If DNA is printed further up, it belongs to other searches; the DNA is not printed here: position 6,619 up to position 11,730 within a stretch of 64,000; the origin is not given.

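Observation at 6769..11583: Single-chain fusion of a RecB/Cas4-like nuclease, a DEDD exonuclease and a complete MmeI-type restriction-methylase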

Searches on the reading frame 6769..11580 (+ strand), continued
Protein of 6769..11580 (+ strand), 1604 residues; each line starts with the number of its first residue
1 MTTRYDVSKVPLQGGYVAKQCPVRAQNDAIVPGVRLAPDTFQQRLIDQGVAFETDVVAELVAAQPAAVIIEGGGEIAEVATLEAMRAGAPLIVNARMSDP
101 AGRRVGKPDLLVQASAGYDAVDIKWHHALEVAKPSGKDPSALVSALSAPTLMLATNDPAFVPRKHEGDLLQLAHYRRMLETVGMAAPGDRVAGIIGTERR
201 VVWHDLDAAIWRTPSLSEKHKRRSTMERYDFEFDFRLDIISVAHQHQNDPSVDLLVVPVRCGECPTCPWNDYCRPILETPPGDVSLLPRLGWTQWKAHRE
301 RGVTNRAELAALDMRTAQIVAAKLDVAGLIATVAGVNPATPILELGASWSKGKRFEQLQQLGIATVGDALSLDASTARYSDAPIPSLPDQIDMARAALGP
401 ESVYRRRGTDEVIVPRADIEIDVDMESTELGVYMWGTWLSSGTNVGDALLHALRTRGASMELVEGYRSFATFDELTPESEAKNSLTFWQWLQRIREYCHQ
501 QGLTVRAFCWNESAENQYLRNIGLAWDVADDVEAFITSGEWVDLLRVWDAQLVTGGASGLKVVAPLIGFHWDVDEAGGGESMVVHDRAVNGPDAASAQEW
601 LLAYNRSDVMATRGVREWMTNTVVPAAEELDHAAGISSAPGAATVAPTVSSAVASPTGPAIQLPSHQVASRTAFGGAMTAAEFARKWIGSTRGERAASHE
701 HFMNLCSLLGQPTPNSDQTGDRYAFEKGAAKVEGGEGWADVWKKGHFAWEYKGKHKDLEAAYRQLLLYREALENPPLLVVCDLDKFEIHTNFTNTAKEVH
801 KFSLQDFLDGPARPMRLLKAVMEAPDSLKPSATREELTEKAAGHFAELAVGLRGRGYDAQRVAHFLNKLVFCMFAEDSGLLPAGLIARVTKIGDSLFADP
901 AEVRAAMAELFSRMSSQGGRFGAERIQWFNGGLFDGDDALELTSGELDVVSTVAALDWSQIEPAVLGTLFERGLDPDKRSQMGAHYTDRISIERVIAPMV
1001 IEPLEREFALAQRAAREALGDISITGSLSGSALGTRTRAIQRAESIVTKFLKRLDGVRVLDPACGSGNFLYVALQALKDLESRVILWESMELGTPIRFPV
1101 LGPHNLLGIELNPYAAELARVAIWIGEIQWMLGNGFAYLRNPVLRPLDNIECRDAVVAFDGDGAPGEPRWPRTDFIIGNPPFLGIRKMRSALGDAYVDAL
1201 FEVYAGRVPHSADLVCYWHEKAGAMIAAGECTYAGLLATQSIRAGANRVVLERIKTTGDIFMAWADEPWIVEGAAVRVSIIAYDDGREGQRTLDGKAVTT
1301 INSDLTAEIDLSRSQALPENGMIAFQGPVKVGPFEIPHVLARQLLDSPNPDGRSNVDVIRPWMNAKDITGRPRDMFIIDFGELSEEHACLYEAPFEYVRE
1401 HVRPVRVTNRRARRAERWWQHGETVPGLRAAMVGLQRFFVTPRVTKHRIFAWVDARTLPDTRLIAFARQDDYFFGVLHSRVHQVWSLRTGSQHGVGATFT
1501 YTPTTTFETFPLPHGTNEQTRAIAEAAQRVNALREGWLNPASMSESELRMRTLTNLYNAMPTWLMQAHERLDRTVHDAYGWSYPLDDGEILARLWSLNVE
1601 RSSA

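Call 63: search_dna_similar(query=window:6769-11580:+, collection=plasmids, mode=protein, max_rows=15)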
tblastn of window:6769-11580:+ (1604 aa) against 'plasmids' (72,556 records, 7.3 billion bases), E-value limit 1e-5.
Records with a match: 418; places in all: 432; records where one place covers at least 80% of the query: 0.
Best place of each record, by identity: <60% 418.
By first word of the organism name: Pseudosulfitobacter 46; Ligilactobacillus 18; Aeromonas 14; Deinococcus 13; Rhodococcus 13; Klebsiella 13; Acetobacter 13; Paracoccus 11; Lactiplantibacillus 10; Staphylococcus 8; and 125 more.
By predicted mobility (MOB-suite, as given by PLSDB): non-mobilizable 235; mobilizable 93; conjugative 90.
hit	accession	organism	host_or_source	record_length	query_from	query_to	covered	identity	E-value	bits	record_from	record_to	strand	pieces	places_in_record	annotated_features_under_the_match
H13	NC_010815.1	Trichlorobacter lovleyi SZ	-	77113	678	1604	58%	51.0%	0e+0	814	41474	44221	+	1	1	DNA methyltransferase | integration host factor subunit alpha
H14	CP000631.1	Rhizobium rhizogenes K84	-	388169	675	1601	58%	50.6%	0e+0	825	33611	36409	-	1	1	conserved hypothetical protein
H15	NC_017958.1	Tistrella mobilis KA081020-065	-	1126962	666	1602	58%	49.3%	0e+0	793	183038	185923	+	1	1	record has no annotation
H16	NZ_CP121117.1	Roseinatronobacter sp. S2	cell culture,Alkaline Spring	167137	678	1602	58%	49.8%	0e+0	796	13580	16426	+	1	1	class I SAM-dependent DNA methyltransferase | type IIL restriction-modification enzyme MmeI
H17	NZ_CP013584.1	Rhizobium phaseoli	Phaseolus vulgaris,Whole ...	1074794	678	1601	58%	49.0%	0e+0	811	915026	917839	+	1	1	record has no annotation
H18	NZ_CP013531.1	Rhizobium phaseoli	Phaseolus vulgaris,Whole ...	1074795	678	1601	58%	49.0%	0e+0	811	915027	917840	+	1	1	record has no annotation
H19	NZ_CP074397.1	Agrobacterium salinitolerans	Cotton,tiaaue sample,root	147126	678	1603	58%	48.6%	0e+0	798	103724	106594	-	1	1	DNA methyltransferase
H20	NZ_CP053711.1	Lichenicola cladoniae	Cladonia borealis,cell culture,lichen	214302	678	1598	57%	48.3%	0e+0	750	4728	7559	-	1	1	DNA methyltransferase | type IIL restriction-modification enzyme MmeI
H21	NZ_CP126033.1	Bradyrhizobium elkanii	Glycine max,soybean,root nodule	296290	678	1587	57%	46.8%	0e+0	778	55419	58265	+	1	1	class I SAM-dependent DNA methyltransferase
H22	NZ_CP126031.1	Bradyrhizobium elkanii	Glycine max,soybean,root nodule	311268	678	1587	57%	46.8%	0e+0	778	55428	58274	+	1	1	class I SAM-dependent DNA methyltransferase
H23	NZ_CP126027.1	Bradyrhizobium elkanii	Glycine max,soybean,root nodule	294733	678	1587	57%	46.8%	0e+0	778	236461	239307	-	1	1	class I SAM-dependent DNA methyltransferase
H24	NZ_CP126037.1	Bradyrhizobium elkanii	Glycine max,soybean,root nodule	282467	678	1587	57%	46.8%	0e+0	778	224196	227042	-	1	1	class I SAM-dependent DNA methyltransferase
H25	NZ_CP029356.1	Azospirillum thermophilum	cell culture,hot spring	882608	678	1604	57%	45.4%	0e+0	708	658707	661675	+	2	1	class I SAM-dependent DNA methyltransferase | type IIL restriction-modification enzyme MmeI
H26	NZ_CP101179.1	Xanthomonas campestris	-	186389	678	1601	58%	44.8%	0e+0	716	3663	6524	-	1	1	DNA methyltransferase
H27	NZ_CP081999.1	Xanthomonas campestris pv. campestris str. CN13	-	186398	678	1601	58%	44.8%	0e+0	716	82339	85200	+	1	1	DNA methyltransferase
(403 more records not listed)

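Call 64: get_annotated_region(hit=H16, flank=8000)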
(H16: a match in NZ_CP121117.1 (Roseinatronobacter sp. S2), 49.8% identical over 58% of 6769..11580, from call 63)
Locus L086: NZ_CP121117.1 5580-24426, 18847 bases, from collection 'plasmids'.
description: Roseinatronobacter sp. S2 plasmid unnamed4, complete sequence
organism: Roseinatronobacter sp. S2 (NCBI taxid 3035471)
taxonomy: Bacteria; Pseudomonadota; Alphaproteobacteria; Rhodobacterales; Paracoccaceae; Roseinatronobacter; Roseinatronobacter sp. S2
host: -; source: cell culture,Alkaline Spring; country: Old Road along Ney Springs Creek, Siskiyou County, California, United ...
typing (MOB-suite, as given by PLSDB): non-mobilizable; replicon rep_cluster_613
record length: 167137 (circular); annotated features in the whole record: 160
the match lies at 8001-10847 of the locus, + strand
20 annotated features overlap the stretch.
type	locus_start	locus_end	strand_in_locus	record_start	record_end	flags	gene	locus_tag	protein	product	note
CDS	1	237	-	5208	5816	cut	-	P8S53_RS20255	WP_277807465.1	hypothetical protein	-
CDS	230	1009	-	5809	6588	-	-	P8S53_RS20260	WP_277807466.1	AAA family ATPase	-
CDS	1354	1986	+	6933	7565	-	mobC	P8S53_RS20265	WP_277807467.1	plasmid mobilization relaxosome protein MobC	-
CDS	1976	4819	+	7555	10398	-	-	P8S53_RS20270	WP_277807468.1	LPD7 domain-containing protein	-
CDS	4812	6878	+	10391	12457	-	-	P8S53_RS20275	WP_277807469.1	type IV secretory system conjugative DNA transfer family protein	-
CDS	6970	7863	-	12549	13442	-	-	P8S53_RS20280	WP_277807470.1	DUF1186 domain-containing protein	-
CDS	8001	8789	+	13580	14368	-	-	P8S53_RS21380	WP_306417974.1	type IIL restriction-modification enzyme MmeI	-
CDS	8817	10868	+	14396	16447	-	-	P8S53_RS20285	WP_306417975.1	class I SAM-dependent DNA methyltransferase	-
CDS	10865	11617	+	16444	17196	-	-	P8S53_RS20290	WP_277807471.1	hypothetical protein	-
CDS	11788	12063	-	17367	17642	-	-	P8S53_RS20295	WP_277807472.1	type II toxin-antitoxin system RelE/ParE family toxin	GO:0030541 - plasmid partitioning [Evidence IEA]; GO:0051290 - protein heterotetramerization [Evidence IEA]; GO:0009432 ...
CDS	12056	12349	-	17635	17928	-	-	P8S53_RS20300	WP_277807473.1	type II toxin-antitoxin system RelB/DinJ family antitoxin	GO:0006355 - regulation of DNA-templated transcription [Evidence IEA]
CDS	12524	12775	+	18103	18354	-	-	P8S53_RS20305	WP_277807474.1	type II toxin-antitoxin system PrlF family antitoxin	GO:0001558 - regulation of cell growth [Evidence IEA]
CDS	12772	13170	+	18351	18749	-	-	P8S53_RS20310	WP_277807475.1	type II toxin-antitoxin system VapC family toxin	-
CDS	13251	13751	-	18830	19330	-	-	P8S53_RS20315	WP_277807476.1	DUF2726 domain-containing protein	-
CDS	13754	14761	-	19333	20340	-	-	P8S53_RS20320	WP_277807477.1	type IV secretion system protein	-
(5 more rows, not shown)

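Call 65: get_annotated_region(hit=H13, flank=8000)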
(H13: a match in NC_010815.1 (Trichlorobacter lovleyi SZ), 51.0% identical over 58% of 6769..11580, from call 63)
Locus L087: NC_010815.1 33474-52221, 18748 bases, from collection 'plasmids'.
description: Trichlorobacter lovleyi SZ plasmid pGLOV01, complete sequence
organism: Trichlorobacter lovleyi SZ (NCBI taxid 398767)
taxonomy: Bacteria; Thermodesulfobacteriota; Desulfuromonadia; Geobacterales; Geobacteraceae; Trichlorobacter; Trichlorobacter lovleyi; Trichlorobacter lovleyi SZ
host: -; source: -; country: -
typing (MOB-suite, as given by PLSDB): mobilizable; replicon rep_cluster_739; relaxase MOBP
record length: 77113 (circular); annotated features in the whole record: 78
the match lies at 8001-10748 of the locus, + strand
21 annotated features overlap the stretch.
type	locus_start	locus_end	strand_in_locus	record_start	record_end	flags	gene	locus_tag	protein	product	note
CDS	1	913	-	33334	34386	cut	cobT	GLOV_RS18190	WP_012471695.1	nicotinate-nucleotide--dimethylbenzimidazole phosphoribosyltransferase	GO:0009236 - cobalamin biosynthetic process [Evidence IEA]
CDS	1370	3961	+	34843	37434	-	-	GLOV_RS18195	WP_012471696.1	cobyric acid synthase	GO:0009236 - cobalamin biosynthetic process [Evidence IEA]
CDS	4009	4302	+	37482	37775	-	-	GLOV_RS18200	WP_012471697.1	HU family DNA-binding protein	-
CDS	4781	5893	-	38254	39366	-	-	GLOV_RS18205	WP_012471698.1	replication protein RepA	-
CDS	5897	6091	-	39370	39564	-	-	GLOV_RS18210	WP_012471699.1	hypothetical protein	-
CDS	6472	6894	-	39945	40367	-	-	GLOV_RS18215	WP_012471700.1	hypothetical protein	-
CDS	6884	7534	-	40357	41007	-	-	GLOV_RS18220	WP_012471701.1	AAA family ATPase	-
CDS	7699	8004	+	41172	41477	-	-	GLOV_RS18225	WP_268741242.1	integration host factor subunit alpha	GO:0006310 - DNA recombination [Evidence IEA]; GO:0006355 - regulation of DNA-templated transcription [Evidence IEA]; ...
CDS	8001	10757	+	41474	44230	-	-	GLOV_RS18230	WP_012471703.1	DNA methyltransferase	-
CDS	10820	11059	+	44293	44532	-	-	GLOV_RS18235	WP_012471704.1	helix-turn-helix transcriptional regulator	-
CDS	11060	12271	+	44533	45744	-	-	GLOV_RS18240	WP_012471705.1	type II toxin-antitoxin system HipA family toxin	-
CDS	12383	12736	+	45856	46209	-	-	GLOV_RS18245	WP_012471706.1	helix-turn-helix transcriptional regulator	-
CDS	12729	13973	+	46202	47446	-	-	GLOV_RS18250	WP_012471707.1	HipA domain-containing protein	-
CDS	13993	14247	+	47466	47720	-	-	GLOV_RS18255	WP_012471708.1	WGR domain-containing protein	-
CDS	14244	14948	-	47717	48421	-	-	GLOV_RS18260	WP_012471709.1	hypothetical protein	-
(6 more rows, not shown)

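Call 70: find_related_loci(query=A3, collection=metagenome_contigs, flank=6000)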
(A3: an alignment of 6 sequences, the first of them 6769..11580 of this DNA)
Query A3 (1604 aa) in metagenome_contigs; peptide patterns used: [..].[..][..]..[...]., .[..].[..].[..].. (x = any residue, [..] = any of these).
600 stretches matched a pattern (row limit reached: there are more); 403 encode a relative of the query (tblastn E <= 1e-3); the best 80 are kept; 80 distinct loci.
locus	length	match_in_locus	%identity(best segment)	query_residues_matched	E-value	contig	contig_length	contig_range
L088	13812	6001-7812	65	1-619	0e+0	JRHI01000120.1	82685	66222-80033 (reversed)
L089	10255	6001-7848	61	1-629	0e+0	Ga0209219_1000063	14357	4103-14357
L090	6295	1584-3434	56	1-630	0e+0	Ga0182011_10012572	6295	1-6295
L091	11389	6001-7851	56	1-630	0e+0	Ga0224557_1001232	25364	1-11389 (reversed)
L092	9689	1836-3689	56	1-631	0e+0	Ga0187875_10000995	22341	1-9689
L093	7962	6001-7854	57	1-631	0e+0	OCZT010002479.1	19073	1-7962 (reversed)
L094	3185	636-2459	57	1-628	0e+0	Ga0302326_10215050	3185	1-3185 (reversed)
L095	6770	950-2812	56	1-634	0e+0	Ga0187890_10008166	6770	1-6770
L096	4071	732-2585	56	1-631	0e+0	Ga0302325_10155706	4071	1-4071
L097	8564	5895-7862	54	1-671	0e+0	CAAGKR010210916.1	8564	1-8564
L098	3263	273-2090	56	1-619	0e+0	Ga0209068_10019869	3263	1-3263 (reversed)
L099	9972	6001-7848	55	1-627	0e+0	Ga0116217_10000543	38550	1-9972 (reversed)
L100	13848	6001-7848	55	1-627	0e+0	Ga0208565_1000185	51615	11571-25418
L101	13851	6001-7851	58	1-630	0e+0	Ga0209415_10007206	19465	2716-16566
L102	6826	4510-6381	54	1-638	0e+0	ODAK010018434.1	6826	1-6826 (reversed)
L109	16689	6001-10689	32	1-1603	1e-173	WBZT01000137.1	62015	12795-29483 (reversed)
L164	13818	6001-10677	30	1-1580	5e-119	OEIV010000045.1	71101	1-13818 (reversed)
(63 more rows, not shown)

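Call 73: search_protein_families(library=pfam, proteins=[L109:1117-2685:+, L109:3854-5926:+, L109:10875-12233:+, L109:12158-13153:+, L109:14860-16629:-, L164:817-2001:-, L164:2183-3286:-, L164:4125-5159:-, L164:5175-5858:+, L164:11063-12484:-], max_evalue=0.001)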
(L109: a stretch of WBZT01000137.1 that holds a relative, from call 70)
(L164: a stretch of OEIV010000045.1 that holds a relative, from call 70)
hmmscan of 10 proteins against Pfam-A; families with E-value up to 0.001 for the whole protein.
L109:1117-2685:+ (522 aa): 0 families

L109:3854-5926:+ (690 aa): 3 families
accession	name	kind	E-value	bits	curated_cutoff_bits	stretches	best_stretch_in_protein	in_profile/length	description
PF02534.20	T4SS-DNA_transf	-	1.1e-45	156.8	20.1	1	208-680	46-439/468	Type IV secretory system Conjugative DNA transfer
PF12696.13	TraG-D_C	-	1.1e-24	87.2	22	1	547-666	1-126/126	TraM recognition site of TraD and TraG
PF10412.15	TrwB_AAD_bind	-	2.8e-16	59.8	20.5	1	498-679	196-381/387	Type IV secretion-system coupling protein DNA-binding domain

L109:10875-12233:+ (452 aa): 0 families

L109:12158-13153:+ (331 aa): 1 family
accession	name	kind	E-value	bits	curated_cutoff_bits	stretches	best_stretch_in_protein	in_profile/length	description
PF09250.16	Prim-Pol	-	2.3e-45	155.3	22.8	1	33-201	2-158/158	Bifunctional DNA primase/polymerase, N-terminal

L109:14860-16629:- (589 aa): 3 families
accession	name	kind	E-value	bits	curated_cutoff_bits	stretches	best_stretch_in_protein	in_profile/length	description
PF13604.12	AAA_30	-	1.1e-32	113.8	27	1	3-152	40-184/191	AAA domain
PF13245.12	AAA_19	-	2.1e-06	28.4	25.1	1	10-95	42-129/134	AAA domain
PF18335.7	SH3_13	-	0.00011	22.4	41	1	214-265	20-65/65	ATP-dependent RecD-like DNA helicase SH3 domain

L164:817-2001:- (394 aa): 1 family
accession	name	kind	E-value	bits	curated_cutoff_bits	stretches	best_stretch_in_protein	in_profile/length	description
PF04326.19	SLFN_AlbA_2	-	2.5e-09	38.1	25.3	1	24-140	1-115/118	Schlafen, AlbA_2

L164:2183-3286:- (367 aa): 2 families
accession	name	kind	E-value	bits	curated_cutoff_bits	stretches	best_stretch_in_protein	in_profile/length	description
PF02384.22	N6_Mtase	-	1.8e-57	195.5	20.4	1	17-316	21-298/311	N-6 DNA Methylase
PF01170.24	UPF0020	-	7.8e-06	26.1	22.3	1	30-140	16-133/197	RMKL-like, methyltransferase domain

L164:4125-5159:- (344 aa): 1 family
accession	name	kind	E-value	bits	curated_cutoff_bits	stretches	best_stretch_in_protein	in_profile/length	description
PF14350.11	Beta_protein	-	9.1e-50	170.5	27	1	13-335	1-341/342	Beta protein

L164:5175-5858:+ (227 aa): 0 families

L164:11063-12484:- (473 aa): 3 families
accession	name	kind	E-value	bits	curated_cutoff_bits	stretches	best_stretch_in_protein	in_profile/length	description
PF01610.23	DDE_Tnp_ISL3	-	5e-46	157.9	23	1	235-424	1-189/240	Transposase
PF13542.12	HTH_Tnp_ISL3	-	9.8e-10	38.2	27.4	1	170-214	2-46/51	Helix-turn-helix domain of transposase family ISL3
PF14690.11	Zn_ribbon_ISL3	-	2e-05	25.3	25.5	1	120-164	4-47/47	zinc-finger of transposase IS204/IS1001/IS1096/IS1165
